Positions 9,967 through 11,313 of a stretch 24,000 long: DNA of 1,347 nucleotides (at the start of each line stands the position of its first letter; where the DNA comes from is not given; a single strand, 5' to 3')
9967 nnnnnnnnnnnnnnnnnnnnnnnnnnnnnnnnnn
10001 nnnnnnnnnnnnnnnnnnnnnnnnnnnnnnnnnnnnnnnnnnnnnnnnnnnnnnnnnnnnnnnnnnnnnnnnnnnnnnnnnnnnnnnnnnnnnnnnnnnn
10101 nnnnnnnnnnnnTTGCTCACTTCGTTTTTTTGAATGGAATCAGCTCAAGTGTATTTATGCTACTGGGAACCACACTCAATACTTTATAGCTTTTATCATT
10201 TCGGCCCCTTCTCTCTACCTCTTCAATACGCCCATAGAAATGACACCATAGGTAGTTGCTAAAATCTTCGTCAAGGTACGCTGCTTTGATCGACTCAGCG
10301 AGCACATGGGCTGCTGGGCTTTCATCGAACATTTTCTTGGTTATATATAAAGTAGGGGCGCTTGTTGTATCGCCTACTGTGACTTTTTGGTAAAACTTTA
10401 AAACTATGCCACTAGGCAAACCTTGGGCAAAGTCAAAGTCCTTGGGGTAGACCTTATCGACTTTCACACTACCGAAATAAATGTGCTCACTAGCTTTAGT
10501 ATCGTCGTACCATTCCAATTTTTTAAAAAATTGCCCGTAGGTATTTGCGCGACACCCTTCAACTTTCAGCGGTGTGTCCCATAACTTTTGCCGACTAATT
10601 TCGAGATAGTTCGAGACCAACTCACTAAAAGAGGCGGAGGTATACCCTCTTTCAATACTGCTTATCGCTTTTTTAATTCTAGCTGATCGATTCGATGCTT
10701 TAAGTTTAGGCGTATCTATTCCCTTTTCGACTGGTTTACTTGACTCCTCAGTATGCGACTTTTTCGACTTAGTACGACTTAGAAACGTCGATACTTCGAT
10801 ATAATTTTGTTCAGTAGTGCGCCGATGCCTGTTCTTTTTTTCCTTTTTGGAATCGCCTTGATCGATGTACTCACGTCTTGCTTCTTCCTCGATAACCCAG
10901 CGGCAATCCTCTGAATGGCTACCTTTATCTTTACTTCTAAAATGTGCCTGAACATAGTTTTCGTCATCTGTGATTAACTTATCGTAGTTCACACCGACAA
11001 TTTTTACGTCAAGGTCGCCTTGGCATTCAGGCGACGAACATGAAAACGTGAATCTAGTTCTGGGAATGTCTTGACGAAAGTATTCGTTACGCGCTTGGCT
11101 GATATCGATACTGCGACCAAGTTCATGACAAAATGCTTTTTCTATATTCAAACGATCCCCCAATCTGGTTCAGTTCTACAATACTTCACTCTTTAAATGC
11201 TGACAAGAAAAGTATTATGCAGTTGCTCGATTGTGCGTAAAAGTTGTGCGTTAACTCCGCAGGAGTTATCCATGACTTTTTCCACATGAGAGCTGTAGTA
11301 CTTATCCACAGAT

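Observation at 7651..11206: Three-gene operon: unknown Zn-ribbon protein + N-terminally extended ABC ATPase + HNH nuclease (Septu-like core with unexplained extra parts)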

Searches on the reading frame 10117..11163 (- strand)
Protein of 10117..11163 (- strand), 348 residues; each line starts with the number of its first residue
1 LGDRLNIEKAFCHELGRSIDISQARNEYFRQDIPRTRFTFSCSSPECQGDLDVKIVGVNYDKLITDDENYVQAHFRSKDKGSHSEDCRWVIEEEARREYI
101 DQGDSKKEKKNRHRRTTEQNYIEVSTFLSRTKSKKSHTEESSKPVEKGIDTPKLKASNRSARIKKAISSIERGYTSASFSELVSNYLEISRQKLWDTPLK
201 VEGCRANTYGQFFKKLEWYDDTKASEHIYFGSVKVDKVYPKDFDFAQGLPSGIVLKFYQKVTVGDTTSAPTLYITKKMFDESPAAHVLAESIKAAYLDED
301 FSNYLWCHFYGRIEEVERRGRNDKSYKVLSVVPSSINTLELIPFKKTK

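Call 3: search_protein_families(library=padloc, proteins=[window:10117-11163:-], max_evalue=0.01)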
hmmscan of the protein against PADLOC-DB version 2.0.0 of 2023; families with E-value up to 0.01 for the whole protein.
window:10117-11163:- (348 aa): 0 families

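Call 4: search_protein_families(library=pfam, proteins=[window:10117-11163:-], max_evalue=0.1)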
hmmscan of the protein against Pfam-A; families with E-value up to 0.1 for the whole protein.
window:10117-11163:- (348 aa): 0 families

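Call 5: search_protein_families(library=ncbifam, proteins=[window:10117-11163:-], max_evalue=0.1)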
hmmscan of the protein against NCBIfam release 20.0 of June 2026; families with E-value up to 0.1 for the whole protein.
window:10117-11163:- (348 aa): 0 families

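Call 7: find_homologous_proteins(query=window:10117-11163:-, max_evalue=0.001)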
Query window:10117-11163:- (348 aa): 7 proteins with E <= 0.001 among 1818 candidates.
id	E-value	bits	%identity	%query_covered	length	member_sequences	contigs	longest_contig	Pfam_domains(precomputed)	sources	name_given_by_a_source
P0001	1.0e-210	717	92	99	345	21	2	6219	-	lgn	-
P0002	1.0e-154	533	69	98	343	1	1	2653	-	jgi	-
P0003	8.1e-107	375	93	54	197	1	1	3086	-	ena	-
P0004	2.6e-96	341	48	97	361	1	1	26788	-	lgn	-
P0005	2.4e-84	302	46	97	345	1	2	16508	-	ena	-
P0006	5.7e-83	297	46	96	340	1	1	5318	-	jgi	-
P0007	1.4e-72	263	41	97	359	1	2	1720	-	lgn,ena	-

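Call 8: search_protein_families(library=phrogs, proteins=[window:10117-11163:-], max_evalue=0.1)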
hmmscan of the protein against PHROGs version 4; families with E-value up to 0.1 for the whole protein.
window:10117-11163:- (348 aa): 1 family
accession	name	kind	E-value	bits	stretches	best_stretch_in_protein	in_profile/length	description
phrog_35441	-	unknown function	0.029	15.4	0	57-108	34-87/92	-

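Call 9: find_encoding_contigs(protein=P0004, flank=8000, max_places=3)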
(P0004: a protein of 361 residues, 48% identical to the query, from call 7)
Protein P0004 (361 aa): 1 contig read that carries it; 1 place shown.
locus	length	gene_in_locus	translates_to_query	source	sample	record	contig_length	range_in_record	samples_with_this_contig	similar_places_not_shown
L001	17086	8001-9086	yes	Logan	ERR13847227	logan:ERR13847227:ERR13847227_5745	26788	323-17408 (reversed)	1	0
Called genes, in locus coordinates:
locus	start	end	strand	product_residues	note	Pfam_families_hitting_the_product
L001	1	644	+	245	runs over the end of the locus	-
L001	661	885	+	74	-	-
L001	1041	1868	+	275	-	-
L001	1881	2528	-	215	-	PF08900:AcaB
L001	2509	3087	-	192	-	PF11198:DUF2857 (weak)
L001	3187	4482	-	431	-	-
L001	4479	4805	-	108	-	-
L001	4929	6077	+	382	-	-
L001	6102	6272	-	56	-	PF02599:CsrA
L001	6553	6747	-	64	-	-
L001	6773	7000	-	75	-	-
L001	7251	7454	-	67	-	-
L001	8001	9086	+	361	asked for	-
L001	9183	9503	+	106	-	-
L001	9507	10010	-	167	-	-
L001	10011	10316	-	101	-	-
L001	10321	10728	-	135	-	PF01850:PIN, PF13470:PIN_3 (weak)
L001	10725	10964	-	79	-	PF04014:MazE_antitoxin, PF15937:PrlF_antitoxin (weak)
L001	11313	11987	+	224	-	PF20582:UPF0758_N, PF04002:RadC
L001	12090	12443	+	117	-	PF10517:DM13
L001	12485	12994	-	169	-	PF04002:RadC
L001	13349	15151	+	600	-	PF02463:SMC_N (weak), PF13175:AAA_15, PF13476:AAA_23, PF13304:AAA_21, PF13175:AAA_15, PF11398:DUF2813 (weak), PF20469:OLD-like_TOPRIM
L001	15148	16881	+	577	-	PF00580:UvrD-helicase, PF13245:AAA_19, PF13361:UvrD_C, PF13538:UvrD_C_2 (faint)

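Call 10: find_encoding_contigs(protein=P0005, flank=8000, max_places=3)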
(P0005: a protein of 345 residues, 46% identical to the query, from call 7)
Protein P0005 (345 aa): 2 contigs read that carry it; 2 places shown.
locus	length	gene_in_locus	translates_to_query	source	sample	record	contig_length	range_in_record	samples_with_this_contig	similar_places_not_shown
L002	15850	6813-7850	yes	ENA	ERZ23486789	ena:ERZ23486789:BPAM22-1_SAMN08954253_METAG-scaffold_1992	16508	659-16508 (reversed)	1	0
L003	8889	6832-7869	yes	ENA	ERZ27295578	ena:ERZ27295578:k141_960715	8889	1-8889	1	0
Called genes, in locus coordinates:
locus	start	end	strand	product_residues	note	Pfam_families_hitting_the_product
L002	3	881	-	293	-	?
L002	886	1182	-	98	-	PF05016:ParE_toxin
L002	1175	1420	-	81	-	PF03693:ParD_antitoxin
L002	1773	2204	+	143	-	-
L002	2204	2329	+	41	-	-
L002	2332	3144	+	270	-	-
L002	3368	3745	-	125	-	PF11171:DUF2958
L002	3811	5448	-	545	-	PF02195:ParB_N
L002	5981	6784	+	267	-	-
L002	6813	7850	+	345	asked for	-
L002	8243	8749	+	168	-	PF04002:RadC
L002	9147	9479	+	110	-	-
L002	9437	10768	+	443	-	-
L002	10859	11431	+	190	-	PF11198:DUF2857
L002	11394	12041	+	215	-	PF08900:AcaB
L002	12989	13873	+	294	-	PF12834:Phage_int_SAM_2, PF12835:Integrase_1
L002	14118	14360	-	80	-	PF13560:HTH_31, PF12844:HTH_19, PF01381:HTH_3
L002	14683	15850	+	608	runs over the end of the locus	?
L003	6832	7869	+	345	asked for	-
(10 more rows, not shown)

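Call 11: find_encoding_contigs(protein=P0006, flank=8000, max_places=3)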
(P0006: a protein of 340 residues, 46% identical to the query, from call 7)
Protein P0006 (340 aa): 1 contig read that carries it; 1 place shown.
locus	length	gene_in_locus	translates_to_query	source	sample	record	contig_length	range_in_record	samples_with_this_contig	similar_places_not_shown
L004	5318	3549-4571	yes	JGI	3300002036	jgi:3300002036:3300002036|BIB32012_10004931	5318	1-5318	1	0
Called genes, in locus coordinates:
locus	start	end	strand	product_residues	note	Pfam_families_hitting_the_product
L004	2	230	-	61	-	?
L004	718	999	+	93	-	-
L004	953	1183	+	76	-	-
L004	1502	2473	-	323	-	PF04471:Mrr_cat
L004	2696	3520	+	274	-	-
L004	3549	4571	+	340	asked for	-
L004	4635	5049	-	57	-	-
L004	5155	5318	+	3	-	?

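Call 12: find_encoding_contigs(protein=P0001, flank=8000, max_places=3)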
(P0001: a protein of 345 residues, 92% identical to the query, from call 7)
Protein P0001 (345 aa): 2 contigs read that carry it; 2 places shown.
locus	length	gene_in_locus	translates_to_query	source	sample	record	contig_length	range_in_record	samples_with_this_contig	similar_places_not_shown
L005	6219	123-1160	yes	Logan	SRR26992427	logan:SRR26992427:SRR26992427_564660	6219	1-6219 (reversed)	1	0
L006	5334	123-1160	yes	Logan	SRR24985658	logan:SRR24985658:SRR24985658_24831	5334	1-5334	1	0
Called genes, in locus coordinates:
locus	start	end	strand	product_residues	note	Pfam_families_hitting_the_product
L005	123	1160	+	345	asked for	-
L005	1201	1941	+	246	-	-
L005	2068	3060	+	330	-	-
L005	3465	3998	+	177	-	-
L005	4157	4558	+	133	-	-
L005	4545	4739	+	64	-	-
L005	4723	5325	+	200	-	-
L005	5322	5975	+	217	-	-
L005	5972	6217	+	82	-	?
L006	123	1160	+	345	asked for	-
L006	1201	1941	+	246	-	-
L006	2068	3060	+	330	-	-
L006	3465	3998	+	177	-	-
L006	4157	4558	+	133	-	-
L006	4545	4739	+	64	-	-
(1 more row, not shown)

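Call 16: search_protein_families(library=pfam, proteins=[L005:1201-1941:+, L005:2068-3060:+], max_evalue=0.01)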
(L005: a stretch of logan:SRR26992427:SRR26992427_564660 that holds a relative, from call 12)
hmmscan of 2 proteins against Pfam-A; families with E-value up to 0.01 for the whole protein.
L005:1201-1941:+ (246 aa): 1 family
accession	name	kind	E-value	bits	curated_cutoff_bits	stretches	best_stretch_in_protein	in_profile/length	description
PF10899.13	AbiGi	-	0.0016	18.9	22.4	1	74-182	31-137/185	Putative abortive phage resistance protein AbiGi, antitoxin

L005:2068-3060:+ (330 aa): 0 families

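Call 17: search_protein_families(library=padloc, proteins=[L005:1201-1941:+, L005:2068-3060:+], max_evalue=0.001)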
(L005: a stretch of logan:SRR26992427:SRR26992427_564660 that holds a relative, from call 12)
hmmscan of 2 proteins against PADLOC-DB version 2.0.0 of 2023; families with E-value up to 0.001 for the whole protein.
L005:1201-1941:+ (246 aa): 1 family
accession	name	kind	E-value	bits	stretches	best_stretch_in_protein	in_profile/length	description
PDLC02331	AbiGi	-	0.00091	16.7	0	69-183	59-173/260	AbiGi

L005:2068-3060:+ (330 aa): 0 families

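Call 20: search_solved_structures(query=window:10117-11163:-, max_evalue=10)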
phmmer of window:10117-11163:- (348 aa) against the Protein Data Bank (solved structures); distinct sequences matched with E-value up to 10: 0.

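Call 43: predict_structure(alignment_id=A1)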
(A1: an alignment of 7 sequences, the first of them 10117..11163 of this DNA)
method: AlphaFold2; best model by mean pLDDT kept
length: 348 residues; sequences in the alignment: 7
mean_pLDDT: 51.6   pTM: 0.42
mean pLDDT of the five models: 51.6, 49.4, 49.4, 49.2, 48.1
residues with pLDDT >= 90: 5; 70-90: 92; 50-70: 51; < 50: 200
segments of 3 or more residues with pLDDT < 50: 1-26, 31-95, 119-219, 223-227
pLDDT, mean of each block of 10 residues (from residue 1): 34 45 49 46 37 30 26 29 32 49 79 59 29 28 28 36 37 28 27 34 41 42 51 84 77 85 73 84 65 80 74 77 74 73 67
secondary structure, 60 per line:
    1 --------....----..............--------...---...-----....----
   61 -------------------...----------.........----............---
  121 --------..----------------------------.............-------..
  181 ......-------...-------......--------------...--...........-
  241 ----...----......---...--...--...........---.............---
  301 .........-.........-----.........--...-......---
elements in order: E9-12 E17-20 H21-30 E39-41 E53-56 H93-101 H106-117 H159-171 H179-186 H206-209 E229-239 E252-257 E261-263 E266-268 E271-275 H276-281 H285-297 E301-309 E311-319 E325-333 E340-345

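Call 48: search_protein_representatives(alignment_id=A1)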
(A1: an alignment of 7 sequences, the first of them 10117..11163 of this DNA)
Query: 7 sequences, 349 profile positions. Proteins with E-value up to 0.001 (for the whole library): 343; up to 1e-10: 235; up to 1e-30: 13. The best 150 are listed.
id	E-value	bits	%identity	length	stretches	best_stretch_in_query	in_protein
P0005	6.9e-170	581.5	-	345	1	1-348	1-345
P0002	6.5e-169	578.3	-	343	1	1-348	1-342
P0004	1.3e-157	541.1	-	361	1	1-348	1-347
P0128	8.8e-112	390.4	-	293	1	64-349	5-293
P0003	4.8e-87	309.1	-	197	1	1-190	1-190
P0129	9.2e-87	308.2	-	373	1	1-346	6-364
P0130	2.5e-81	290.3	-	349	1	1-343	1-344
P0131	1.6e-50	188.9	-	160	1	1-150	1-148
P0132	5.5e-40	154.3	-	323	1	1-316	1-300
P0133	7.7e-38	147.3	-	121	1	232-348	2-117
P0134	4.1e-37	144.9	-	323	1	1-311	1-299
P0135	8.4e-32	127.4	-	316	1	1-240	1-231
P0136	1.1e-31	127.0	-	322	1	1-277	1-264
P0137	1.1e-30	123.7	-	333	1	1-239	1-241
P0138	2.8e-29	119.1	-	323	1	1-310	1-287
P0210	5.8e-20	88.5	-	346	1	1-302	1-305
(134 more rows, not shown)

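Call 50: fold_search(model_id=the predicted structure, library=pdb)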
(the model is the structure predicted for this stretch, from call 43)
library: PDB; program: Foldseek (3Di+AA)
matches with E <= 10: 643; with E <= 0.001: 1
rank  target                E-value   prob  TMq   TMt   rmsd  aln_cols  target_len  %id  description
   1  9dei_G                6.5e-04  0.99  0.19  0.36  22.8       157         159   11  Trypanosoma brucei mitochondrial RNA-editing catalytic complex 1, U-deletion (RECC1) (released 2026-01-21)
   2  6jdg_A                1.0e-03  0.99  0.18  0.45   6.6       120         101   14  Complexed crystal structure of PaSSB with ssDNA dT20 at 2.39 angstrom resolution (released 2019-12-11)
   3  3tqy_D                1.2e-03  0.99  0.17  0.46   6.6       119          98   11  Structure of a single-stranded DNA-binding protein (ssb), from Coxiella burnetii (released 2011-09-21)
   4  1eyg_B                1.3e-03  1.00  0.19  0.49   6.4       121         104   11  Crystal structure of chymotryptic fragment of E. coli ssb bound to two 35-mer single strand DNAS (released 2000-08-01)
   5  5yun_C                1.3e-03  0.99  0.18  0.43   6.5       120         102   14  Crystal structure of SSB complexed with myc (released 2018-10-10)
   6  9dei_N                1.3e-03  0.93  0.18  0.35  17.5       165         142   11  Trypanosoma brucei mitochondrial RNA-editing catalytic complex 1, U-deletion (RECC1) (released 2026-01-21)
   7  1eyg_D                1.5e-03  1.00  0.19  0.46   6.9       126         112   11  Crystal structure of chymotryptic fragment of E. coli ssb bound to two 35-mer single strand DNAS (released 2000-08-01)
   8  8uzt_A                1.5e-03  1.00  0.18  0.47   7.1       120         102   13  Mitochondrial single-stranded binding protein bound to DNA (released 2024-08-21)
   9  8gw5_B                1.6e-03  1.00  0.18  0.48   6.4       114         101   12  Crystal structure of SaSsbA complexed with glycerol (released 2023-09-20)
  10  6irq_D                1.8e-03  0.99  0.18  0.42   6.6       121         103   16  Complexed crystal structure of PaSSB with ssDNA dT25 at 1.91 angstrom resolution (released 2019-12-11)
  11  5xgt_B                2.0e-03  0.99  0.18  0.47   6.4       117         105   12  Crystal structure of the N-terminal domain of Staphylococcus aureus single-stranded DNA-binding protein SsbA at 1.82 a (released 2017-08-09)
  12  9dei_K                2.1e-03  0.89  0.18  0.30  29.4       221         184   14  Trypanosoma brucei mitochondrial RNA-editing catalytic complex 1, U-deletion (RECC1) (released 2026-01-21)
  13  7vum_C                2.2e-03  0.93  0.14  0.34   6.9       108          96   13  Crystal structure of SSB complexed with que (released 2022-03-09)
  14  3pgz_A                2.5e-03  0.99  0.20  0.49   6.6       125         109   13  Crystal structure of a single strand binding protein (SSB) from bartonella henselae (released 2010-12-22)
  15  1eyg_A                2.5e-03  0.99  0.19  0.46   6.6       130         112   11  Crystal structure of chymotryptic fragment of E. coli ssb bound to two 35-mer single strand DNAS (released 2000-08-01)
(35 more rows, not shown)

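Call 52: search_protein_families(library=pfam, alignment_id=A4, max_evalue=0.01)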
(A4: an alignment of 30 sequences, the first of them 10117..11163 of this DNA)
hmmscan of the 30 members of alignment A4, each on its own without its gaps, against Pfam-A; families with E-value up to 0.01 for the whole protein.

A. member 1, window:10117-11163:- (348 aa): 0 families

B. families by the number of members that match (of 30 scanned): 0 families

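Call 53: search_dna_similar(query=window:10117-11163:-, collection=plasmids, mode=protein, max_evalue=0.001, max_rows=20)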
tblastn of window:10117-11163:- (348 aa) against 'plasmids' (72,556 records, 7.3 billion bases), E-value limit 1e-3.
Records with a match: 35; places in all: 35; records where one place covers at least 80% of the query: 4.
Best place of each record, by identity: <60% 35.
By first word of the organism name: Vibrio 24; Providencia 5; Serratia 3; Janthinobacterium 1; Rhizobium 1; Beijerinckia 1.
By predicted mobility (MOB-suite, as given by PLSDB): mobilizable 27; non-mobilizable 7; conjugative 1.
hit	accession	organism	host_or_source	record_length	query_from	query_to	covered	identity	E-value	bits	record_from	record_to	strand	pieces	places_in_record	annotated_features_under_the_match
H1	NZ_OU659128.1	Providencia alcalifaciens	Canis lupus familiaris,intestine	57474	10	341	95%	24.9%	7e-13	77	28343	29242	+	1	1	hypothetical protein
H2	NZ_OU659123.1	Providencia alcalifaciens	Canis lupus familiaris,intestine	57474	10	341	95%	24.9%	7e-13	77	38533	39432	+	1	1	hypothetical protein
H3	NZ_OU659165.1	Providencia alcalifaciens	Canis lupus familiaris,intestine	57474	10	341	95%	24.9%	7e-13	77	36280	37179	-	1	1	hypothetical protein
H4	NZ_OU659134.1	Providencia alcalifaciens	Canis lupus familiaris,intestine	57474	10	341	95%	24.9%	7e-13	77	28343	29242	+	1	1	hypothetical protein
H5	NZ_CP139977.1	Janthinobacterium lividum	-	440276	10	238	66%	25.4%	1e-8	64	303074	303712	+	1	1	hypothetical protein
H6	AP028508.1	Serratia marcescens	-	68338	10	125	33%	35.8%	4e-8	62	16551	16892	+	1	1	hypothetical protein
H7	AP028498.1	Serratia marcescens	-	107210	10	125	33%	35.8%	4e-8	62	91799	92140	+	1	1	hypothetical protein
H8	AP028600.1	Serratia marcescens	-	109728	10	125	33%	35.8%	4e-8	62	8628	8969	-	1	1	hypothetical protein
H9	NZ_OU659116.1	Providencia alcalifaciens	Canis lupus familiaris,intestine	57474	10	128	34%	34.5%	4e-10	69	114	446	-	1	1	none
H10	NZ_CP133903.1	Vibrio parahaemolyticus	Penaeus vannamei,Diseased shrimp,shrimp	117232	10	112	30%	39.6%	2e-9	67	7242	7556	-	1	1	hypothetical protein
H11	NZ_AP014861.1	Vibrio parahaemolyticus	-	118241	10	112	30%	39.6%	2e-9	67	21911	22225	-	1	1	hypothetical protein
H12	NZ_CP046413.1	Vibrio parahaemolyticus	Penaeus vannamei,Single cell ...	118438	10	112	30%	39.6%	2e-9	67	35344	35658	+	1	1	hypothetical protein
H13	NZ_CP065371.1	Vibrio parahaemolyticus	Penaeus vannamei (Whiteleg shrimp)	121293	10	112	30%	39.6%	2e-9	67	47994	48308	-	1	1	hypothetical protein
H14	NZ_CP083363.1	Vibrio parahaemolyticus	Penaeus vannamei (Whiteleg shrimp)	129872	10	112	30%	39.6%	2e-9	67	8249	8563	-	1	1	hypothetical protein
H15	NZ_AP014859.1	Vibrio parahaemolyticus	Penaeus vannamei,hepatopancrease of ...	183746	10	112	30%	39.6%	2e-9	67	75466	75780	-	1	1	hypothetical protein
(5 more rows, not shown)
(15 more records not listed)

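Call 54: search_dna_similar(query=window:10117-11163:-, collection=phages, mode=protein, max_evalue=0.001, max_rows=20)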
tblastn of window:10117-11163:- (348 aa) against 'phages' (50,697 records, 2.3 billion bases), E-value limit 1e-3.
No match.

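Call 55: get_annotated_region(hit=H1, flank=5000)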
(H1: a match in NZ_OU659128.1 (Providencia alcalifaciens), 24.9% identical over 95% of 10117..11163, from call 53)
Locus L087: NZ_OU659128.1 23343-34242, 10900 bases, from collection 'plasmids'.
description: Providencia alcalifaciens strain 2019-04-29034-1-3 isolate 2019-04-29034-1-3 plasmid 4, complete sequence
organism: Providencia alcalifaciens (NCBI taxid 126385)
taxonomy: Bacteria; Pseudomonadota; Gammaproteobacteria; Enterobacterales; Morganellaceae; Providencia; Providencia alcalifaciens
host: -; source: Canis lupus familiaris,intestine; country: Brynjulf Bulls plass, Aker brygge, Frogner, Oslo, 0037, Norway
typing (MOB-suite, as given by PLSDB): non-mobilizable; replicon rep_cluster_1220
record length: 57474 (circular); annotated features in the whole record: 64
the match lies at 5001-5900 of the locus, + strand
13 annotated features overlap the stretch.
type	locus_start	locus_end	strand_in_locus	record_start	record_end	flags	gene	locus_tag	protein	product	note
CDS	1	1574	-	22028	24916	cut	traG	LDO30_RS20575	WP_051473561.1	conjugal transfer mating-pair stabilization protein TraG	-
CDS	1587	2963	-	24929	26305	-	traH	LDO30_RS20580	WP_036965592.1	conjugal transfer pilus assembly protein TraH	-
CDS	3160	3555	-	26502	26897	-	-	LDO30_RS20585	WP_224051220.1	hypothetical protein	-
CDS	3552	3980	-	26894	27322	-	-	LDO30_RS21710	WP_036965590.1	hypothetical protein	-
CDS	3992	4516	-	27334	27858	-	trbB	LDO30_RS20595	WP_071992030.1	type-F conjugative transfer system pilin assembly thiol-disulfide isomerase TrbB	-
CDS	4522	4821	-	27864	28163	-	-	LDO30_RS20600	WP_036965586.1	hypothetical protein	-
CDS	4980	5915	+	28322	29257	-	-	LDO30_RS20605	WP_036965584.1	hypothetical protein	-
CDS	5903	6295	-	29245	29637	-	-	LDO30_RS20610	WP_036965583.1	hypothetical protein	-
CDS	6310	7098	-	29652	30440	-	traF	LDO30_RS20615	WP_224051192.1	type-F conjugative transfer system pilin assembly protein TraF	-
CDS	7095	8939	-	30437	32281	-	-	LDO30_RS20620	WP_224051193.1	conjugal transfer protein TraN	-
CDS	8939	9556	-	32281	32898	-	trbC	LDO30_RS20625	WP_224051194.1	type-F conjugative transfer system pilin assembly protein TrbC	-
CDS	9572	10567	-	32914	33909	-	traU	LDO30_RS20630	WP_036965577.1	conjugal transfer pilus assembly protein TraU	-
CDS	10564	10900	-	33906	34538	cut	traW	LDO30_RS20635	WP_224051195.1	type-F conjugative transfer system protein TraW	-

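Call 56: get_annotated_region(hit=H10, flank=5000)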
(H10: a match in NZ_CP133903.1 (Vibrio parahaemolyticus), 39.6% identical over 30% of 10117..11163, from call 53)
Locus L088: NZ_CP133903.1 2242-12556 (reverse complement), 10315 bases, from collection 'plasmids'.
description: Vibrio parahaemolyticus strain TW01 plasmid pVPTW012, complete sequence
organism: Vibrio parahaemolyticus (NCBI taxid 670)
taxonomy: Bacteria; Pseudomonadota; Gammaproteobacteria; Vibrionales; Vibrionaceae; Vibrio; Vibrio parahaemolyticus
host: -; source: Penaeus vannamei,Diseased shrimp,shrimp; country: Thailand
typing (MOB-suite, as given by PLSDB): mobilizable; replicon rep_cluster_557; relaxase MOBC
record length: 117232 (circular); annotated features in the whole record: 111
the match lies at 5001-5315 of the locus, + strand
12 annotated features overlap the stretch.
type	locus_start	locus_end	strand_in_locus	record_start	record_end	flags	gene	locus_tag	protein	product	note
CDS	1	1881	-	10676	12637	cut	-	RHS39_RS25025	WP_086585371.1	type IV secretory system conjugative DNA transfer family protein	-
CDS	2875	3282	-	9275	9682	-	-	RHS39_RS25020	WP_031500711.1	H-NS family nucleoid-associated regulatory protein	GO:0006355 - regulation of DNA-templated transcription [Evidence IEA]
CDS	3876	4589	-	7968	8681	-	-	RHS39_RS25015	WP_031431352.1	hypothetical protein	-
CDS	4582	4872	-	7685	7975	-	-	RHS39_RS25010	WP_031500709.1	hypothetical protein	-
CDS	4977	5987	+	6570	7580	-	-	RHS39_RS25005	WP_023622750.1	hypothetical protein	-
CDS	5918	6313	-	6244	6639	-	-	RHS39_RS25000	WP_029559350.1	hypothetical protein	-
CDS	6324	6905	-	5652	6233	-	-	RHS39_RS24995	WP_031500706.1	hypothetical protein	-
CDS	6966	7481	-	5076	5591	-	-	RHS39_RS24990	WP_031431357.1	lytic transglycosylase domain-containing protein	-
CDS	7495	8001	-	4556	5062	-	traF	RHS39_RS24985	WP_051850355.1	conjugative transfer signal peptidase TraF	-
CDS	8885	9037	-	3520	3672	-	-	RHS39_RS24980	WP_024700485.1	Hok/Gef family protein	-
CDS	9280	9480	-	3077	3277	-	-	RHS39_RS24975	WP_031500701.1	helix-turn-helix domain-containing protein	-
CDS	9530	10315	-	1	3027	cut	-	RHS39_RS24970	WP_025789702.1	Tn3 family transposase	-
